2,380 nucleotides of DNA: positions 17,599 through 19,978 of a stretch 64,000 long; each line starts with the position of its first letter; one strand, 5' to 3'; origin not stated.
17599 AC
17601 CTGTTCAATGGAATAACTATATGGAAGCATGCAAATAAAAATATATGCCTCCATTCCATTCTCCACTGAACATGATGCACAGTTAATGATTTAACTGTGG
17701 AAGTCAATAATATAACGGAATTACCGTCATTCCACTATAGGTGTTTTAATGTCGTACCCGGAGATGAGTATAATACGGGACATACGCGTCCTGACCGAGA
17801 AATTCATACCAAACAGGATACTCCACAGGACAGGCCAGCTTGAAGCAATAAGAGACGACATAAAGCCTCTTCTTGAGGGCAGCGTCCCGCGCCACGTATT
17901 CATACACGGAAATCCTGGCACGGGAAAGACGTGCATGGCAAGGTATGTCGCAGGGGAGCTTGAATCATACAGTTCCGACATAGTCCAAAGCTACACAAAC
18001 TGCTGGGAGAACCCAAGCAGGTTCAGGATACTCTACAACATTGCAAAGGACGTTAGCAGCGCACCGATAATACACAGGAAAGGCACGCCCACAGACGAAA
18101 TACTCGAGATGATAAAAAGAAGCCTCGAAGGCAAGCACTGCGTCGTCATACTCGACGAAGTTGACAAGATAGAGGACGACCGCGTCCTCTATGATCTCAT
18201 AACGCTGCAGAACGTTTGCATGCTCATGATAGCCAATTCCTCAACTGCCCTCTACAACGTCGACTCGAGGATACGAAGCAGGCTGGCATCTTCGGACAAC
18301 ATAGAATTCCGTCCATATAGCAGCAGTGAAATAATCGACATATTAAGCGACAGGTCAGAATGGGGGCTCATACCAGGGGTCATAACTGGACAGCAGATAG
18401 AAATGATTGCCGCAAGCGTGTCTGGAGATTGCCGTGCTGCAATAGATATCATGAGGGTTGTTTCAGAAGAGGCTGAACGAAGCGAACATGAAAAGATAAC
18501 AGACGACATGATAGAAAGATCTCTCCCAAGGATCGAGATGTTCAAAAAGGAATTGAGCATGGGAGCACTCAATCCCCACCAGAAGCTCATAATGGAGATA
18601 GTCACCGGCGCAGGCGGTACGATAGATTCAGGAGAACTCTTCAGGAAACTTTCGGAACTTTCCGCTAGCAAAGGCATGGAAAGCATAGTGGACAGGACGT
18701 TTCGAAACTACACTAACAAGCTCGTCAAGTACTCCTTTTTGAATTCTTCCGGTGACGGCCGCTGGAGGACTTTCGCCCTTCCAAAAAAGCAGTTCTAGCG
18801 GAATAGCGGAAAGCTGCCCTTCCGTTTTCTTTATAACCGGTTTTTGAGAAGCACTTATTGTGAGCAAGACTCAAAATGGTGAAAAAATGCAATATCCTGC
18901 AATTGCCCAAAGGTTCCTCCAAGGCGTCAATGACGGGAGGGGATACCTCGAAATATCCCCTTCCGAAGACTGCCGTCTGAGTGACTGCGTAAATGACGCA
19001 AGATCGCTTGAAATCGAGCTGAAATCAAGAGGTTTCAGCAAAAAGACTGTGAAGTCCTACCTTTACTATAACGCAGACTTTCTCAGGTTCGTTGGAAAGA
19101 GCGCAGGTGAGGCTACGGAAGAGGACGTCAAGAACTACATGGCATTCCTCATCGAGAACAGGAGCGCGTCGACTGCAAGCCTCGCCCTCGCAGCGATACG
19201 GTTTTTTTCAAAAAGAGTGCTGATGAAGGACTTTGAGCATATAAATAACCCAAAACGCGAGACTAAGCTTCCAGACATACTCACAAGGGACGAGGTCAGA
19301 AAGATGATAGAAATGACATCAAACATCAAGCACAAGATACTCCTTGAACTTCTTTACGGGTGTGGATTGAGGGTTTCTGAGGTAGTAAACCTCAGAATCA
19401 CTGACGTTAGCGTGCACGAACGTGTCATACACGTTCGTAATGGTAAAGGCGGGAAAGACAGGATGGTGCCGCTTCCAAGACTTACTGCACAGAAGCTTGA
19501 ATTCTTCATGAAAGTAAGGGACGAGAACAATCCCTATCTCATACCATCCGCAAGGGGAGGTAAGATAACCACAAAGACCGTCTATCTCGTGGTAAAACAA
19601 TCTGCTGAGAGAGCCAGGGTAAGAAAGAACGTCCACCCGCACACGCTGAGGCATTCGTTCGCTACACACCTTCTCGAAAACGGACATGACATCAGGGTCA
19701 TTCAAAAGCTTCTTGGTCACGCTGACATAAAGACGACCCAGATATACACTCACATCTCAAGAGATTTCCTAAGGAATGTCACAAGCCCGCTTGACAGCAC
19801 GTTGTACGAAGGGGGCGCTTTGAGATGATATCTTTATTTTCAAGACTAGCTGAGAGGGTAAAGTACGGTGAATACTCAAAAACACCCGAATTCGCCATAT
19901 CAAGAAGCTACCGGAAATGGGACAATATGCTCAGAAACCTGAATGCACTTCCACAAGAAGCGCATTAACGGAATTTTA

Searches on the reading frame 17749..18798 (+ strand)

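Call 71: search_protein_families(library=pfam, proteins=[window:17749-18798:+], max_evalue=0.000001)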
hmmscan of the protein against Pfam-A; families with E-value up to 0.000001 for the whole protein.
window:17749-18798:+ (349 aa): 4 families
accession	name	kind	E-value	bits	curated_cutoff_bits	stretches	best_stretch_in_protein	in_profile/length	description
PF13401.12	AAA_22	-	9.4e-12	45.8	27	1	48-156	6-110/130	AAA domain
PF22703.2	Cdc6_lid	-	1.5e-11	44.4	27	1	197-257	2-65/68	Cdc6 AAA+ ATPase-type lid domain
PF00004.35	AAA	-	1.4e-08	35.7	21.2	1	51-145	2-73/131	ATPase family associated with various cellular activities (AAA)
PF13191.12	AAA_16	-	2.2e-08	35.2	32.6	1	25-144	3-147/167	AAA ATPase domain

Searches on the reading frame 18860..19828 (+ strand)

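Call 71: search_protein_families(library=pfam, proteins=[window:18860-19828:+], max_evalue=0.000001)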
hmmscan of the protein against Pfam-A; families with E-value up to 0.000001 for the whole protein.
window:18860-19828:+ (322 aa): 2 families
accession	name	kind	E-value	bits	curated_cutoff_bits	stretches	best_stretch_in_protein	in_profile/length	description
PF00589.27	Phage_integrase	-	2.3e-46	158.1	27.1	1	141-300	3-169/172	Phage integrase family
PF13495.12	Phage_int_SAM_4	-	4.1e-14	53.2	27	1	53-124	8-82/85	Phage integrase, N-terminal SAM-like domain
